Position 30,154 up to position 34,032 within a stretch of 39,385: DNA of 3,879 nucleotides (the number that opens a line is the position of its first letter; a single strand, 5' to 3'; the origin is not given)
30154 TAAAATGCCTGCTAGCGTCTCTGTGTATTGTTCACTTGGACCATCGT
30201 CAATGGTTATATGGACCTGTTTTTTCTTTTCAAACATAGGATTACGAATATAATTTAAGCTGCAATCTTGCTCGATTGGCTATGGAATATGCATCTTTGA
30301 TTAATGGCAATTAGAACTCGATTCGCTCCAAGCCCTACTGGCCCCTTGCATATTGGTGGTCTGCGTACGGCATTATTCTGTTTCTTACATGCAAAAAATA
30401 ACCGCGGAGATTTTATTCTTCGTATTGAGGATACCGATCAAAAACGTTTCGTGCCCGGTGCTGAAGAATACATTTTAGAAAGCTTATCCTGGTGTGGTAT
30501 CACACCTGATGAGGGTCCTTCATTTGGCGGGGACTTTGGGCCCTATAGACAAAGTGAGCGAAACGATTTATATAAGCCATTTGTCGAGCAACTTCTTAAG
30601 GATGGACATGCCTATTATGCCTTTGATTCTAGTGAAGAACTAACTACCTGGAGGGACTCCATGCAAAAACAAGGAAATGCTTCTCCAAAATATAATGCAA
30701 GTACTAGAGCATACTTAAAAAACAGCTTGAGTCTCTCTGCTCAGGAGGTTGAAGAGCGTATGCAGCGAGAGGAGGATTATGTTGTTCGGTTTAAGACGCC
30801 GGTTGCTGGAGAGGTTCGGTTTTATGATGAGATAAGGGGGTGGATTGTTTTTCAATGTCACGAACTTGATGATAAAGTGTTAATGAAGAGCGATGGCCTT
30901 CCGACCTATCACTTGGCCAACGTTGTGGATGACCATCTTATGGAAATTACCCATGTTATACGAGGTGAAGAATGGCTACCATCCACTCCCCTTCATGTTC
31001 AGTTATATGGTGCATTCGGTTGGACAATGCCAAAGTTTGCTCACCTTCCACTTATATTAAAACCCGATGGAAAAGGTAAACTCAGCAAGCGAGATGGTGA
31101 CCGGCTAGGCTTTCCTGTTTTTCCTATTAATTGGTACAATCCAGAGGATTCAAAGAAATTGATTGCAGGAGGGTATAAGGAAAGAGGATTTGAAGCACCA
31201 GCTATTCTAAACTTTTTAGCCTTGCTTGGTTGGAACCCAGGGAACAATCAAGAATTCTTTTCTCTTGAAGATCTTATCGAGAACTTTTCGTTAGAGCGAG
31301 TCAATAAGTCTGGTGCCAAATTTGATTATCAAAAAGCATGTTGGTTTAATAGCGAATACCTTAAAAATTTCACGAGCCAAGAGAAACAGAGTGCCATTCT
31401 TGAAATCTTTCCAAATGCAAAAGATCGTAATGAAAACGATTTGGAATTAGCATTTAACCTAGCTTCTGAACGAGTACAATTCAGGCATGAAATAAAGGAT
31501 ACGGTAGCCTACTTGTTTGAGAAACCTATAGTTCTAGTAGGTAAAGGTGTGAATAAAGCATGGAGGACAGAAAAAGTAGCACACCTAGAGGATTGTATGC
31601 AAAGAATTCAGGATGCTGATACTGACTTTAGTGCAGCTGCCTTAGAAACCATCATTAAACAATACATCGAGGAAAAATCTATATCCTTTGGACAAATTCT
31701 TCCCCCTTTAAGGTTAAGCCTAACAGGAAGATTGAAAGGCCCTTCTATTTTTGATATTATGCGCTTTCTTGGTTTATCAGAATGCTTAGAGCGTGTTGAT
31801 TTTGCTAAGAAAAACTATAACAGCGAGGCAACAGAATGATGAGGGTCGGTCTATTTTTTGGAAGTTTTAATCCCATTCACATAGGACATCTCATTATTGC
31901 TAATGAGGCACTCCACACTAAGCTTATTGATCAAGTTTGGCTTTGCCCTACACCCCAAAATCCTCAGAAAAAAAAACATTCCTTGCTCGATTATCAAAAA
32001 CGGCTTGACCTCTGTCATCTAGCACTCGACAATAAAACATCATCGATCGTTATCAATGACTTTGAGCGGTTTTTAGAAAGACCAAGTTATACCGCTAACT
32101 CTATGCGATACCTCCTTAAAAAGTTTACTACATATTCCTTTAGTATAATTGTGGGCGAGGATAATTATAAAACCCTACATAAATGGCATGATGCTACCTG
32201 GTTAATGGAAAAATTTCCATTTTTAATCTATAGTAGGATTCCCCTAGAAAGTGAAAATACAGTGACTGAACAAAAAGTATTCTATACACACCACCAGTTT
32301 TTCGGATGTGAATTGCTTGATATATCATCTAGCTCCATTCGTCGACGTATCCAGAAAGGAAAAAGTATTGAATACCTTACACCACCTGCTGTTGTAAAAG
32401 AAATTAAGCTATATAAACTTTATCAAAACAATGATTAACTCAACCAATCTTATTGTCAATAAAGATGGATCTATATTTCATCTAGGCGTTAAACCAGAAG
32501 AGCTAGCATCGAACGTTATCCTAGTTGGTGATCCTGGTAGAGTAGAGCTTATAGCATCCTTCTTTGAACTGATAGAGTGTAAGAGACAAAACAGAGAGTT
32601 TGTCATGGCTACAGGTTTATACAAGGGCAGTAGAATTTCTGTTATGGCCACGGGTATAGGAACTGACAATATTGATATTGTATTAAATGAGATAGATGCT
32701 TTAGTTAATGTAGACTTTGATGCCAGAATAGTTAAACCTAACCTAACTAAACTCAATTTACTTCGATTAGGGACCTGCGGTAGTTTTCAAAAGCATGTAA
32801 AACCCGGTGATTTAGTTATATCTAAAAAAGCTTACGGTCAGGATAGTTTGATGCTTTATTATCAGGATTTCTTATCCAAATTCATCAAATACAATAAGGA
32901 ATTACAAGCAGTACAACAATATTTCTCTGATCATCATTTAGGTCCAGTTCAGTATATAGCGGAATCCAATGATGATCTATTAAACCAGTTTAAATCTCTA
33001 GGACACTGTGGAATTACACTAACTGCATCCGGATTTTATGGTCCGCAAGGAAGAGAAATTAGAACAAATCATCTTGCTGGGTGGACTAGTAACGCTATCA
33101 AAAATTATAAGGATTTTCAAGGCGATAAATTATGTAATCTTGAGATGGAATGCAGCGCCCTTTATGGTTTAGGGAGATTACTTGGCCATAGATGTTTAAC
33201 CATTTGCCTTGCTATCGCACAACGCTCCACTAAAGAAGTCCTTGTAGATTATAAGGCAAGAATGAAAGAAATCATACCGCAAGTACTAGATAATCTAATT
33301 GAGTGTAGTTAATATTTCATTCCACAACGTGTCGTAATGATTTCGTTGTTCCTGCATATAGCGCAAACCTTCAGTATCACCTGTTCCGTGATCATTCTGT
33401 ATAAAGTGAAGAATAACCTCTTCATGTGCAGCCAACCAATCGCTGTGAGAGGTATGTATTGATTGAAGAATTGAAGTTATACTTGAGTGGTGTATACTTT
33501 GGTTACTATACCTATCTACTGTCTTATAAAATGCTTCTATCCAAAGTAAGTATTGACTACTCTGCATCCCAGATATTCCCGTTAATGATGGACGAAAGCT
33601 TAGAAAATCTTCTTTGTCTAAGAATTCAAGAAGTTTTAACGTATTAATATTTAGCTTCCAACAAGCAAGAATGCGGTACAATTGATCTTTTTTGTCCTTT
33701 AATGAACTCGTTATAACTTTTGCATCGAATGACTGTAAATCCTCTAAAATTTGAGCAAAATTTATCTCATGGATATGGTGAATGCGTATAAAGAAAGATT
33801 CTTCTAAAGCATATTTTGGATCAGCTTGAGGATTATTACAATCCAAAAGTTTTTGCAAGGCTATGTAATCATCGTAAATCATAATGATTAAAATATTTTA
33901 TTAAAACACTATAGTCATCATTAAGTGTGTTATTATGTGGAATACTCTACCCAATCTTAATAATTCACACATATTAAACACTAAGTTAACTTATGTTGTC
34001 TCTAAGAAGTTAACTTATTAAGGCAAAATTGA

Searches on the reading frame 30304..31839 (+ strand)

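Call 8: search_protein_families(library=pfam, proteins=[window:30304-31839:+], max_evalue=0.001)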
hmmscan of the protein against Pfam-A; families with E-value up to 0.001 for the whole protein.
window:30304-31839:+ (511 aa): 2 families
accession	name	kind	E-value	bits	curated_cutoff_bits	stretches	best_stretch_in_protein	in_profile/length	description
PF00749.27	tRNA-synt_1c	-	6.1e-94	314.9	23.4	1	3-344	2-311/314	tRNA synthetases class I (E and Q), catalytic domain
PF19269.4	Anticodon_2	-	1.5e-25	90.7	23.6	1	373-500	10-139/141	Anticodon binding domain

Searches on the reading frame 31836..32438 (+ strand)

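Call 8: search_protein_families(library=pfam, proteins=[window:31836-32438:+], max_evalue=0.001)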
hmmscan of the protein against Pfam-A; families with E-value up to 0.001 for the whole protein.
window:31836-32438:+ (200 aa): 1 family
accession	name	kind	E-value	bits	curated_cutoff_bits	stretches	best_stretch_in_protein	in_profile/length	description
PF01467.32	CTP_transf_like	-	6.1e-17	62.5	21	1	6-171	1-133/133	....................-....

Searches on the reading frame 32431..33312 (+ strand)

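Call 8: search_protein_families(library=pfam, proteins=[window:32431-33312:+], max_evalue=0.001)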
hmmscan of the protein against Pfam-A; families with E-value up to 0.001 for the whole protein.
window:32431-33312:+ (293 aa): 1 family
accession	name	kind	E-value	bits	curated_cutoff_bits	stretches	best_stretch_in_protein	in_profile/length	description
PF01048.26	PNP_UDP_1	-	8.1e-29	101.1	25.1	1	29-263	3-198/233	Phosphorylase superfamily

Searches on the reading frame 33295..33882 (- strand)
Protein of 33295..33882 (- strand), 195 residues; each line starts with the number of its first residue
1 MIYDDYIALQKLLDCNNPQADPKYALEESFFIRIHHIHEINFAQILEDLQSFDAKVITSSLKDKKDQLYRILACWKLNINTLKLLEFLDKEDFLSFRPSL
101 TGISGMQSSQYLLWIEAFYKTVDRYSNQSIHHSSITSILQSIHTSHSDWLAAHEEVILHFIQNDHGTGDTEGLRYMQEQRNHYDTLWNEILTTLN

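Call 8: search_protein_families(library=pfam, proteins=[window:33295-33882:-], max_evalue=0.001)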
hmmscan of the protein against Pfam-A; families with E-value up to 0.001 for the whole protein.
window:33295-33882:- (195 aa): 1 family
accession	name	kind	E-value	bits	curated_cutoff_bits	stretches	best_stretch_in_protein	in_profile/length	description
PF03301.18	Trp_dioxygenase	-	8.9e-18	65.2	34.9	1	1-112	15-133/346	Tryptophan 2,3-dioxygenase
